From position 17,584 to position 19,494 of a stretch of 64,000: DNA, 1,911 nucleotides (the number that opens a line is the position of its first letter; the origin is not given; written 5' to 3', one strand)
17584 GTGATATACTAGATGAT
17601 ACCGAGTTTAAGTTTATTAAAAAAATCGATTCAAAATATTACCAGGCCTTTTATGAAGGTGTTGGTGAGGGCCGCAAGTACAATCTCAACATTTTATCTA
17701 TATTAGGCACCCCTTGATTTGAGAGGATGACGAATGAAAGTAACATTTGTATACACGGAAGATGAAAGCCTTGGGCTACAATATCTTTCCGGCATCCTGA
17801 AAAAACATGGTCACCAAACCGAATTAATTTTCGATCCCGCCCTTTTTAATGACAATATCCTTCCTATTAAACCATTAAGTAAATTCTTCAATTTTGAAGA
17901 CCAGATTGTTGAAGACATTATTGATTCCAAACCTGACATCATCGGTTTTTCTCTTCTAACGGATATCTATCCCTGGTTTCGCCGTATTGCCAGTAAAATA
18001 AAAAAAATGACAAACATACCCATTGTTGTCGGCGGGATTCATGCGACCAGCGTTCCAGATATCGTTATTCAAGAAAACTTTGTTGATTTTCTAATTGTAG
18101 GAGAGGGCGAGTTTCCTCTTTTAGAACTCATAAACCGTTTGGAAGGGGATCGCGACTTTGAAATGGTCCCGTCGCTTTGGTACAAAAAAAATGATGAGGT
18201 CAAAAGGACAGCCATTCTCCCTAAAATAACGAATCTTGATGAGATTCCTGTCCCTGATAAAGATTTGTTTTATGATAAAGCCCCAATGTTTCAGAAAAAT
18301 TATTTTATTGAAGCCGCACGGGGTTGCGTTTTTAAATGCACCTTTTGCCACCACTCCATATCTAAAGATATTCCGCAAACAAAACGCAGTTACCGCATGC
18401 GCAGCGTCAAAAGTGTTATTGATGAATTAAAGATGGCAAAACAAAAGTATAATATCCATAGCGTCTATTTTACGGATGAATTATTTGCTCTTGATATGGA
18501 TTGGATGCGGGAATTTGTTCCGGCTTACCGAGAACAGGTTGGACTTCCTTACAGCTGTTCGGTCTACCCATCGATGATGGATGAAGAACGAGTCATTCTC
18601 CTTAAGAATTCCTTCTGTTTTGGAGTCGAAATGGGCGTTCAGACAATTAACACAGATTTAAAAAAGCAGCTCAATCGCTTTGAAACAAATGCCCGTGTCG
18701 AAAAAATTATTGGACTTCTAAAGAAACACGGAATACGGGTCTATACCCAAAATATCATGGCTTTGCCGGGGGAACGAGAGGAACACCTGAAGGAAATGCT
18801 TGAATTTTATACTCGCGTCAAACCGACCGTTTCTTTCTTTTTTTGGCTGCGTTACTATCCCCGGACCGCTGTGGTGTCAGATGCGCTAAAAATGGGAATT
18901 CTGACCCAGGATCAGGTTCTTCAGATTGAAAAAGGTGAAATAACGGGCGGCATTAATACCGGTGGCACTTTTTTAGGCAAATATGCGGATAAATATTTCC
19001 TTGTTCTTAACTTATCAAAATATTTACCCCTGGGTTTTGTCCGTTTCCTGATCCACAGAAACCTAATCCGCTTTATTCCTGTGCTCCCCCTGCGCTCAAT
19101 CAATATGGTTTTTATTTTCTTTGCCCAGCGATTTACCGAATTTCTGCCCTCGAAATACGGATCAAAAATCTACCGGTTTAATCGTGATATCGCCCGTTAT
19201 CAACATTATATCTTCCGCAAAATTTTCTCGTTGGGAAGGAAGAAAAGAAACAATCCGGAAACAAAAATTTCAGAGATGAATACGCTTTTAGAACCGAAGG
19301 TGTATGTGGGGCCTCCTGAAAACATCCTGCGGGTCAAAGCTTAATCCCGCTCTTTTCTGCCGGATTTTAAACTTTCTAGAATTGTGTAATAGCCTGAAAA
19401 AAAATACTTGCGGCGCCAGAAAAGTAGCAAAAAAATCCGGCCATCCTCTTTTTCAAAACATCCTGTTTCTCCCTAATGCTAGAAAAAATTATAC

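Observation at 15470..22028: AT-rich leader with a perfect 16-nt palindrome, then a GT-C-like membrane protein, a B12-radical-SAM enzyme and two tandem SGNH/GDSL paralogues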

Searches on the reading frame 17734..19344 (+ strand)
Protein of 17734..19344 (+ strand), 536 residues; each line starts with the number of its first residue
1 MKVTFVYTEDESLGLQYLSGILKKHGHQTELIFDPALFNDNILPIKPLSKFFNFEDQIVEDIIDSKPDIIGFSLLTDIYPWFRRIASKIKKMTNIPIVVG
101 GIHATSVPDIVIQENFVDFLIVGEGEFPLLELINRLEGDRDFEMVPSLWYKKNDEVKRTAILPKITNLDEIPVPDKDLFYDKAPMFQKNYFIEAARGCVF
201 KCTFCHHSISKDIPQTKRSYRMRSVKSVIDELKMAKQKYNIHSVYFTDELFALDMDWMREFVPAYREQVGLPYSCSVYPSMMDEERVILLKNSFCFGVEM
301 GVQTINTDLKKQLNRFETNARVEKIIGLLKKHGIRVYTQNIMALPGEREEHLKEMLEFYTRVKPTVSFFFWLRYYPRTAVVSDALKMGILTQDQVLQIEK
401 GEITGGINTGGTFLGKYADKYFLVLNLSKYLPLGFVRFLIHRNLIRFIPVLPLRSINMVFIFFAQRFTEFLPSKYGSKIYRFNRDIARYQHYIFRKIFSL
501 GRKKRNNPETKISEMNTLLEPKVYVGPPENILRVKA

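Call 4: search_protein_families(library=pfam, proteins=[window:17734-19344:+], max_evalue=0.01)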
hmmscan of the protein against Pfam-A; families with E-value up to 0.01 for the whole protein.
window:17734-19344:+ (536 aa): 4 families
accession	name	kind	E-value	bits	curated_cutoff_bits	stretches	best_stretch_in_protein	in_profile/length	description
PF04055.27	Radical_SAM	-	8.7e-23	81.7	29.5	1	194-358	3-165/166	Radical SAM superfamily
PF02310.24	B12-binding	-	8.4e-18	64.8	32.1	1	12-132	14-120/121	B12 binding domain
PF19864.5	Radical_SAM_N2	-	0.0011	18.8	29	0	93-137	84-126/151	Radical SAM proteins, N-terminal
PF19238.5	Radical_SAM_2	-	0.0072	16.4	26.7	0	298-366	80-148/151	Radical SAM-like domain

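Call 5: search_protein_families(library=ncbifam, proteins=[window:17734-19344:+], max_evalue=0.01)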
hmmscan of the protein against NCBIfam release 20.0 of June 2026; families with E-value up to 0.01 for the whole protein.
window:17734-19344:+ (536 aa): 32 families (the best 25 are shown)
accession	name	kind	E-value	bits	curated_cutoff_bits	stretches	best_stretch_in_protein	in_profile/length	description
NF050148.1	rSAM_ApyD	equivalog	6.6e-35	120.6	750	1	12-360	25-364/645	RiPP biosynthesis radical SAM protein ApyD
TIGR04072.2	rSAM_ladder_B12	equivalog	2.1e-33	115.6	360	1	81-396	85-384/443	lipid biosynthesis B12-binding/radical SAM protein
TIGR04479.1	bcpD_PhpK_rSAM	subfamily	8.2e-31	106.9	600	1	43-366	87-413/504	PhpK family radical SAM P-methyltransferase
TIGR03975.1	rSAM_ocin_1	subfamily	7.7e-29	100.6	281.85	1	52-358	114-426/606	RiPP maturation radical SAM C-methyltransferase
TIGR02026.1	BchE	equivalog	1.1e-27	97.1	481.35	1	55-370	52-373/497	magnesium-protoporphyrin IX monomethyl ester anaerobic oxidative cyclase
TIGR03471.1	HpnJ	equivalog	2.7e-26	92.5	577.6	1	83-400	85-403/472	hopanoid biosynthesis associated radical SAM protein HpnJ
TIGR04013.1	B12_SAM_MJ_1487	hypoth_equivalog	2.1e-25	89.4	251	2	58-238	34-195/382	TIGR04013 family B12-binding domain/radical SAM domain-containing protein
TIGR04014.1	B12_SAM_MJ_0865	equivalog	9.8e-23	80.6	360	1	53-237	25-203/434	methyl-coenzyme M reductase glutamine C-methyltransferase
NF038361.1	rSAM_Sden_1168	equivalog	1.6e-22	79.8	575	1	13-401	86-490/560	Sden_1168 family B12-binding radical SAM P-methyltransferase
NF033712.0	B12_rSAM_KedN5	subfamily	8.8e-22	77.1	700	1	62-368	58-373/624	KedN5 family methylcobalamin-dependent radical SAM C-methyltransferase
TIGR04385.1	B12_rSAM_cofa1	equivalog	7e-19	68.4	450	1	13-359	21-361/438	B12 lower ligand biosynthesis radical SAM protein BzaD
TIGR04428.1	B12_rSAM_trp_MT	equivalog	1.2e-18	66.8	500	2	195-380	222-417/558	tryptophan 2-C-methyltransferase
TIGR04295.1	B12_rSAM_oligo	hypoth_equivalog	8.8e-16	57.6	400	1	88-323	96-321/422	TIGR04295 family B12-binding domain-containing radical SAM protein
TIGR04190.1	B12_SAM_Ta0216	equivalog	5.4e-14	51.7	500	1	85-361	99-393/554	TIGR04190 family B12-binding domain/radical SAM domain protein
TIGR04367.1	HpnR_B12_rSAM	equivalog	2.3e-10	39.6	650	1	6-238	16-230/490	hopanoid C-3 methylase HpnR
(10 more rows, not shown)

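Call 9: find_homologous_proteins(query=window:17734-19344:+)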
Query window:17734-19344:+ (536 aa): 239 proteins with E <= 0.001 among 5306 candidates; the best 120 are listed.
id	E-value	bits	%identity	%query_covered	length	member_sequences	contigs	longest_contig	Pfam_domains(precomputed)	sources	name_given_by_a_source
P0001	0.0e+0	1224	100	100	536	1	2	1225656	PF04055.28,PF02310.25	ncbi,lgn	ncbi:MAG: radical SAM protein [Candidatus Omnitrophota bacterium]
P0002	0.0e+0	1095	88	100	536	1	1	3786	PF04055.28,PF02310.25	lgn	-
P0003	2.0e-297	1005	81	100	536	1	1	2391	PF04055.28,PF02310.25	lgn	-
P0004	5.1e-282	954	76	100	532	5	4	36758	PF04055.28,PF02310.25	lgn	-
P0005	9.4e-235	798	65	96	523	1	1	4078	PF04055.28,PF02310.25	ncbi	-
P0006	2.1e-231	787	65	95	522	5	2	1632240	PF04055.28,PF02310.25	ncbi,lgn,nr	ncbi:MAG: cobalamin-dependent protein [Candidatus Omnitrophica bacterium]|nr:cobalamin-dependent pro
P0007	8.0e-159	548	38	91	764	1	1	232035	PF04055.28,PF19864.6,PF02310.25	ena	-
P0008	5.9e-114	400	41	92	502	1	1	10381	PF04055.28,PF02310.25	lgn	-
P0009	2.5e-113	398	39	89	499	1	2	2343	PF04055.28,PF02310.25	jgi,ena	-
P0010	4.4e-112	394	40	93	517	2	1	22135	PF04055.28,PF19864.6,PF02310.25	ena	-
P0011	2.3e-108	381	41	85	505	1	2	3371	PF04055.28,PF02310.25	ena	-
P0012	2.4e-102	361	36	95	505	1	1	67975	PF04055.28,PF02310.25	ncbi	-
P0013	4.7e-102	360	39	93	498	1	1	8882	PF04055.28,PF02310.25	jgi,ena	-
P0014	1.0e-99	353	40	86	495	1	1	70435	PF04055.28,PF19864.6,PF02310.25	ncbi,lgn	-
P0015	1.5e-99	352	38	84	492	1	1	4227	PF04055.28,PF02310.25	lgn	-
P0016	2.0e-98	348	36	92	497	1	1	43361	PF04055.28,PF02310.25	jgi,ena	-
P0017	4.3e-98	347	38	84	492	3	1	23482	PF04055.28,PF02310.25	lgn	-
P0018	8.1e-98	346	36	93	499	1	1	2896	PF04055.28,PF02310.25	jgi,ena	-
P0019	4.3e-97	344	39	83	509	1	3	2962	PF04055.28,PF19864.6,PF02310.25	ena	-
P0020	9.4e-96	340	35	93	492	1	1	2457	PF04055.28,PF02310.25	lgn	-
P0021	2.3e-95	338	36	93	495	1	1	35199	PF04055.28,PF02310.25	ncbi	-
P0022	6.5e-95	337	37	84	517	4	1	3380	PF04055.28,PF02310.25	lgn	-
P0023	2.2e-94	335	35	94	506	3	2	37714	PF04055.28,PF02310.25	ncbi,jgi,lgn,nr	ncbi:MAG: B12-binding domain-containing radical SAM protein [Candidatus Omnitrophica bacterium]|nr:B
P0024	4.1e-94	334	37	80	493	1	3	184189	PF04055.28,PF02310.25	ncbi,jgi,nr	ncbi:MAG: Radical domain protein [Herbinix sp.]|jgi:radical SAM superfamily enzyme YgiQ (UPF0313 fam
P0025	7.0e-93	330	38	86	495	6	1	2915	PF04055.28,PF02310.25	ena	-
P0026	1.5e-92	329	36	93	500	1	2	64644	PF04055.28,PF02310.25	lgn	-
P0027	1.9e-92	329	38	83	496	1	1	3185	PF04055.28,PF02310.25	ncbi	-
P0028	3.5e-92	328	36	95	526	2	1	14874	PF04055.28,PF02310.25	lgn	-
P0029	5.3e-92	327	37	85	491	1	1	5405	PF04055.28,PF02310.25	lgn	-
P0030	6.0e-92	327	36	92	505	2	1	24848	PF04055.28,PF19864.6,PF02310.25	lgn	-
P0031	1.4e-91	326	38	81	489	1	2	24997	PF04055.28,PF02310.25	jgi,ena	jgi:radical SAM superfamily enzyme YgiQ (UPF0313 family)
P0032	6.3e-91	324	38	83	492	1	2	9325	PF04055.28,PF02310.25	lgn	-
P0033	2.2e-90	322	38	84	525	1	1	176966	PF04055.28,PF02310.25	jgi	jgi:hypothetical protein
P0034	2.7e-90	322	38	86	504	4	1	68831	PF04055.28,PF02310.25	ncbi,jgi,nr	ncbi:MAG: radical SAM protein [Candidatus Omnitrophica bacterium]|jgi:radical SAM superfamily enzyme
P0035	1.9e-89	319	36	93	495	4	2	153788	PF04055.28,PF02310.25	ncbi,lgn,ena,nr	ncbi:MAG: B12-binding domain-containing radical SAM protein [Candidatus Muirbacterium halophilum]|nr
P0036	2.2e-89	319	35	94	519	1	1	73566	PF04055.28,PF02310.25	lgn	-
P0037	1.7e-88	316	35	93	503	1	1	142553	PF04055.28,PF02310.25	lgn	-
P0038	4.4e-88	314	34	94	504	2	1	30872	PF04055.28,PF02310.25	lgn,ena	-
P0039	3.5e-87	311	36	84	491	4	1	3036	PF04055.28,PF02310.25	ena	-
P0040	5.3e-87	311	37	84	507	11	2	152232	PF04055.28,PF02310.25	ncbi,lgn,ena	-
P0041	1.1e-86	310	37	86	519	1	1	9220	PF04055.28,PF02310.25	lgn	-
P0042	4.5e-86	308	36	89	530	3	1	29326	PF04055.28,PF02310.25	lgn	-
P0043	7.9e-86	307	36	87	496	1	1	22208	PF04055.28,PF02310.25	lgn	-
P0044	9.2e-86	307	34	86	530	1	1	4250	PF04055.28,PF02310.25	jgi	-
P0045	2.6e-85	305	36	86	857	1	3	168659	PF04055.28,PF13353.12,PF02310.25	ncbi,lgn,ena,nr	ncbi:MAG: radical SAM protein [Candidatus Omnitrophica bacterium]|nr:radical SAM protein [Candidatus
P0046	3.6e-85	305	34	88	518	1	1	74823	PF04055.28,PF02310.25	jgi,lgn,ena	-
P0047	8.9e-85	303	35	84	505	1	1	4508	PF04055.28,PF02310.25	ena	-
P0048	2.0e-84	302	36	83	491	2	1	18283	PF04055.28,PF02310.25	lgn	-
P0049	3.2e-83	298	36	86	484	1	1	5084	PF04055.28,PF02310.25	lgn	-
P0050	6.0e-83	297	35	88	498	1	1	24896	PF04055.28,PF02310.25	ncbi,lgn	-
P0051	1.9e-81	292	37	85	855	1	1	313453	PF04055.28,PF02310.25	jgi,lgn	jgi:MoaA/NifB/PqqE/SkfB family radical SAM enzyme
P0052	2.4e-81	292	32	93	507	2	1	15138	PF04055.28,PF02310.25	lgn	-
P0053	1.1e-80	290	35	85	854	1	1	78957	PF04055.28,PF02310.25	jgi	jgi:MoaA/NifB/PqqE/SkfB family radical SAM enzyme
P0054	1.9e-80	289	38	75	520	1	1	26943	PF04055.28,PF02310.25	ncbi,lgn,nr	ncbi:B12-binding domain-containing radical SAM protein [bacterium]|nr:B12-binding domain-containing 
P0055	2.5e-80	289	34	88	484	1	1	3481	PF04055.28,PF02310.25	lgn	-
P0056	1.5e-79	286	34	93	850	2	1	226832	PF04055.28,PF13353.12,PF02310.25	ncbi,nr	ncbi:MAG: radical SAM protein [Elusimicrobia bacterium]|nr:radical SAM protein [Elusimicrobiota bact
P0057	2.4e-76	276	34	85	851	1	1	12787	PF04055.28,PF02310.25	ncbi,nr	ncbi:MAG: radical SAM protein [Elusimicrobia bacterium]|nr:radical SAM protein [Elusimicrobiota bact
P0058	1.8e-73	266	34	85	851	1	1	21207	PF04055.28,PF02310.25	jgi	jgi:anaerobic magnesium-protoporphyrin IX monomethyl ester cyclase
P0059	2.0e-73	266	33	85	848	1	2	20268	PF04055.28,PF02310.25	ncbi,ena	-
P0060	2.5e-73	266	33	83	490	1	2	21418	PF04055.28,PF02310.25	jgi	-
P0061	6.2e-73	264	33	84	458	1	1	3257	PF04055.28,PF02310.25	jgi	jgi:radical SAM superfamily enzyme YgiQ (UPF0313 family)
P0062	1.2e-72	263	33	85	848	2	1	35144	PF04055.28,PF02310.25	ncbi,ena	-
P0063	1.2e-72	263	34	76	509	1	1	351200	PF04055.28,PF02310.25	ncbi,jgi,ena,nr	ncbi:MAG TPA: radical SAM protein [Candidatus Binatia bacterium]|nr:radical SAM protein [Candidatus 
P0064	1.9e-72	263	35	76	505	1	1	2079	PF04055.28,PF02310.25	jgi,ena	-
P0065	2.2e-72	263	35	75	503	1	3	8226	PF04055.28,PF02310.25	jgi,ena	-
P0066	2.1e-71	259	35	75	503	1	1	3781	PF04055.28,PF02310.25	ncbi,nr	ncbi:MAG: radical SAM protein [Planctomycetes bacterium]|nr:radical SAM protein [Planctomycetota bac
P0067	3.0e-71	259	35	76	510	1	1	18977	PF04055.28,PF02310.25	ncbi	-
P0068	7.8e-71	257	33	82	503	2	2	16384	PF04055.28,PF02310.25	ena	-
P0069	1.1e-70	257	34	75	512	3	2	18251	PF04055.28,PF02310.25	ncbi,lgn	-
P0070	2.6e-70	256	32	87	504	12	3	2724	PF04055.28,PF02310.25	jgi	jgi:anaerobic magnesium-protoporphyrin IX monomethyl ester cyclase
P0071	2.7e-70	256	31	84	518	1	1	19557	PF04055.28,PF02310.25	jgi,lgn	jgi:radical SAM superfamily enzyme YgiQ (UPF0313 family)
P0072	7.0e-70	254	34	76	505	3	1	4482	PF04055.28,PF02310.25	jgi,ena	-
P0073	7.6e-70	254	35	76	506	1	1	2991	PF04055.28,PF02310.25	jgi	-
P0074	8.1e-70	254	34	82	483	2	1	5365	PF04055.28,PF02310.25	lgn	-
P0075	8.4e-70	254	32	87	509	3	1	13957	PF04055.28,PF02310.25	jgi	jgi:radical SAM superfamily enzyme YgiQ (UPF0313 family)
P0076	1.4e-69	253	35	75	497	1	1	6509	PF04055.28,PF02310.25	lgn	-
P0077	2.5e-69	252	35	76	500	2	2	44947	PF04055.28,PF02310.25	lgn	-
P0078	5.0e-69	251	32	85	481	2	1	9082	PF04055.28,PF02310.25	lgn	-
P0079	6.0e-69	251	34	75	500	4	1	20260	PF04055.28,PF02310.25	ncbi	ncbi:MAG: B12-binding domain-containing radical SAM protein [Promethearchaeota archaeon]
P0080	6.2e-69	251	34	76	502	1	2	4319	PF04055.28,PF02310.25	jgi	jgi:anaerobic magnesium-protoporphyrin IX monomethyl ester cyclase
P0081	1.4e-68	250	33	76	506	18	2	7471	PF04055.28,PF02310.25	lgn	-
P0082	2.5e-68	249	32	82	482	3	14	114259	PF04055.28,PF02310.25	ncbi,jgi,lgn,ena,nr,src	ncbi:B12-binding domain-containing radical SAM protein [Candidatus Woesearchaeota archaeon]|nr:B12-b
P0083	2.5e-68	249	34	76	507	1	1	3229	PF04055.28,PF02310.25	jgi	jgi:anaerobic magnesium-protoporphyrin IX monomethyl ester cyclase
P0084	7.6e-68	248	35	76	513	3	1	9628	PF04055.28,PF02310.25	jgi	-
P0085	1.2e-66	244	34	76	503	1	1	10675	PF04055.28,PF02310.25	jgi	jgi:radical SAM superfamily enzyme YgiQ (UPF0313 family)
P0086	2.4e-66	243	34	82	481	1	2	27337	PF04055.28,PF02310.25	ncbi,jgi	ncbi:MAG: radical SAM protein [Bacteroidales bacterium]|jgi:radical SAM superfamily enzyme YgiQ (UPF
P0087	3.5e-66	242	33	76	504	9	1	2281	PF04055.28,PF02310.25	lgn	-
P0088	1.2e-65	240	32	84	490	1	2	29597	PF04055.28,PF02310.25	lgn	-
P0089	2.4e-65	239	32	92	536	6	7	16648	PF04055.28,PF02310.25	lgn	-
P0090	2.5e-65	239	33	84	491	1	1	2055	PF04055.28,PF02310.25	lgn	-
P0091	4.0e-65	239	32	86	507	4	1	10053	PF04055.28,PF02310.25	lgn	-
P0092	1.6e-64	237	31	87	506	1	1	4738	PF04055.28,PF02310.25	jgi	jgi:anaerobic magnesium-protoporphyrin IX monomethyl ester cyclase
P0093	5.0e-64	235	31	86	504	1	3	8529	PF04055.28,PF02310.25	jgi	jgi:radical SAM superfamily enzyme YgiQ (UPF0313 family)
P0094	7.2e-64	234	32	87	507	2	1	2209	PF04055.28,PF02310.25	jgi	jgi:radical SAM superfamily enzyme YgiQ (UPF0313 family)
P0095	4.3e-61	225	32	68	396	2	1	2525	PF04055.28,PF02310.25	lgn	-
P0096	6.7e-61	225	32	75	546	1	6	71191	PF04055.28,PF02310.25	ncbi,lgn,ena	-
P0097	8.3e-61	224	32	75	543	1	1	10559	PF04055.28,PF02310.25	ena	-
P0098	9.5e-61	224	32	75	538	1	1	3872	PF04055.28,PF02310.25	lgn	-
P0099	9.5e-61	224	32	75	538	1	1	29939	PF04055.28,PF02310.25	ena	-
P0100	9.6e-61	224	32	75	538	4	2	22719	PF04055.28,PF02310.25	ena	-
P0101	9.6e-61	224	32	75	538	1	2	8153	PF04055.28,PF02310.25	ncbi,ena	-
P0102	9.8e-61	224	32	75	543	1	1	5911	PF04055.28,PF02310.25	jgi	jgi:radical SAM superfamily enzyme YgiQ (UPF0313 family)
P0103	9.8e-61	224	32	75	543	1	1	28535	PF04055.28,PF02310.25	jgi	jgi:radical SAM superfamily enzyme YgiQ (UPF0313 family)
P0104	1.0e-60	224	32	75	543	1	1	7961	PF04055.28,PF02310.25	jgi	jgi:radical SAM superfamily enzyme YgiQ (UPF0313 family)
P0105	1.2e-60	224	33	75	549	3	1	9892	PF04055.28,PF02310.25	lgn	-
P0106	1.3e-60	224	32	75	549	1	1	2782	PF04055.28,PF02310.25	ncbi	ncbi:MAG: B12-binding domain-containing radical SAM protein, partial [Microthrixaceae bacterium]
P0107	1.8e-60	223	32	75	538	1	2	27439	PF04055.28,PF02310.25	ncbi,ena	-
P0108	1.8e-60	223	32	75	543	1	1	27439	PF04055.28,PF02310.25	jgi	jgi:radical SAM superfamily enzyme YgiQ (UPF0313 family)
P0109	2.3e-60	223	32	75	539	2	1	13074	PF04055.28,PF02310.25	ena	-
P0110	3.5e-60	222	31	75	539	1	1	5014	PF04055.28,PF02310.25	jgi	-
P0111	8.6e-60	221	31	84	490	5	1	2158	PF04055.28,PF02310.25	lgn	-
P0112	1.2e-59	221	31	75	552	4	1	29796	PF04055.28,PF02310.25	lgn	-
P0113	1.0e-58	217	31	75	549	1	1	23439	PF04055.28,PF02310.25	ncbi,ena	-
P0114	1.1e-58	217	32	75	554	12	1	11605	PF04055.28,PF02310.25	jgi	jgi:anaerobic magnesium-protoporphyrin IX monomethyl ester cyclase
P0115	7.3e-58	215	31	74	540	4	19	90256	PF04055.28,PF02310.25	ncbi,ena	-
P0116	7.4e-58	215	32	75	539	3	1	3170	PF04055.28,PF02310.25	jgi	jgi:radical SAM superfamily enzyme YgiQ (UPF0313 family)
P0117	2.3e-54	203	31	75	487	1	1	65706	PF04055.28,PF02310.25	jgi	jgi:radical SAM superfamily enzyme YgiQ (UPF0313 family)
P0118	8.2e-50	188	30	74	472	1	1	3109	PF04055.28,PF02310.25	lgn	-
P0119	2.4e-47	180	33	54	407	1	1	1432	PF04055.28,PF02310.25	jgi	jgi:radical SAM superfamily enzyme YgiQ (UPF0313 family)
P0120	2.9e-45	173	28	74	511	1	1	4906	PF04055.28,PF02310.25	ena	-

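Call 10: find_encoding_contigs(protein=window:17734-19344:+, flank=10000)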
Protein window:17734-19344:+ (536 aa): 4 contigs read that carry it; 2 places shown.
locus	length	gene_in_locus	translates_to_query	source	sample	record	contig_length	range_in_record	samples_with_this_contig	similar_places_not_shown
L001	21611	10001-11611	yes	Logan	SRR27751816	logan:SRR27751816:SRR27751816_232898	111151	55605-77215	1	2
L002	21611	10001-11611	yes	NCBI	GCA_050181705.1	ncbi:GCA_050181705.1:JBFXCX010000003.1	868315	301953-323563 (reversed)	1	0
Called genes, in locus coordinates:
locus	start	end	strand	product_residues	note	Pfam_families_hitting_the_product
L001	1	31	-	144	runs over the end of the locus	-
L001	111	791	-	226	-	PF00535:Glycos_transf_2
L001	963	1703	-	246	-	-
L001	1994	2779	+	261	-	PF02405:MlaE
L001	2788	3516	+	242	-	PF00005:ABC_tran, PF13304:AAA_21 (faint)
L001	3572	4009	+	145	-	PF02470:MlaD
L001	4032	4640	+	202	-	PF05494:MlaC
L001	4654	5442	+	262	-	PF04333:MlaA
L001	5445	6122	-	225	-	-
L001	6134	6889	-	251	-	PF09335:VTT_dom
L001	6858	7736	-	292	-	PF12804:NTP_transf_3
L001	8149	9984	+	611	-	-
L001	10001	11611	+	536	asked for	PF02310:B12-binding, PF04055:Radical_SAM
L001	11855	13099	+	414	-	PF13472:Lipase_GDSL_2 (weak)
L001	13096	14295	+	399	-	PF13472:Lipase_GDSL_2 (faint)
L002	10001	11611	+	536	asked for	PF02310:B12-binding, PF04055:Radical_SAM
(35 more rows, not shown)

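Call 12: find_encoding_contigs(protein=P0006, flank=10000, max_places=3)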
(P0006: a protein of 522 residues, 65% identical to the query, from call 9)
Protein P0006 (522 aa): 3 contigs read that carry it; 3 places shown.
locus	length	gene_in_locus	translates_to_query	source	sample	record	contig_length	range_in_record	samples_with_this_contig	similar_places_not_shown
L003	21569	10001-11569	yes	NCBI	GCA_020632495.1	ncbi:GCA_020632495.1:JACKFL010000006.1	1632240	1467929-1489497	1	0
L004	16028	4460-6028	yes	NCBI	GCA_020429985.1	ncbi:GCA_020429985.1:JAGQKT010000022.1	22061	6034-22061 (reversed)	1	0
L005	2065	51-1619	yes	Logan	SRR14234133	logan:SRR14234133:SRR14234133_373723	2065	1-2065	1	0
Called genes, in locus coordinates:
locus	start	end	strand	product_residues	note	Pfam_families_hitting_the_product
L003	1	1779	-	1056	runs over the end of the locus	-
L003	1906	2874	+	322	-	PF08874:DUF1835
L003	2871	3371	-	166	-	PF00731:AIRC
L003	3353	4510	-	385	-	PF22660:RS_preATP-grasp-like, PF02222:ATP-grasp, PF17769:PurK_C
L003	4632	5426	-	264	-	PF04784:DUF547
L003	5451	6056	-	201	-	PF00578:AhpC-TSA, PF08534:Redoxin (weak), PF02630:SCO1-SenC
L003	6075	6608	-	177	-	PF04314:LpqE-like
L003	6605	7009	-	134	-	PF13442:Cytochrome_CBB3, PF00034:Cytochrom_C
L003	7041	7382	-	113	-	-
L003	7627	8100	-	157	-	-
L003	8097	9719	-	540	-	PF00535:Glycos_transf_2, PF05050:Methyltransf_21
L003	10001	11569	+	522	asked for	PF02310:B12-binding, PF04055:Radical_SAM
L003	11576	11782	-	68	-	-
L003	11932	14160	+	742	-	PF05170:AsmA (weak), PF05359:DUF748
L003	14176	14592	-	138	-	PF07681:DoxX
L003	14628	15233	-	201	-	PF00881:Nitroreductase, PF14512:TM1586_NiRdase (weak)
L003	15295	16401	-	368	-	PF13469:Sulfotransfer_3, PF17784:Sulfotransfer_4 (weak)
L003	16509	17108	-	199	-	PF25199:nSTAND_NTPase5 (weak), PF13401:AAA_22 (faint), PF13521:AAA_28 (faint)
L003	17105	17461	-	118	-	-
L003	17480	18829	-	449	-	PF12158:DUF3592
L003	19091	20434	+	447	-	PF01794:Ferric_reduct (weak)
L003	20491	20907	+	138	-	-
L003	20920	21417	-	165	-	PF09965:DUF2199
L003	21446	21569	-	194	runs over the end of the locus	-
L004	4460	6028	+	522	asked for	PF02310:B12-binding, PF04055:Radical_SAM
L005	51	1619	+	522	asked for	PF02310:B12-binding, PF04055:Radical_SAM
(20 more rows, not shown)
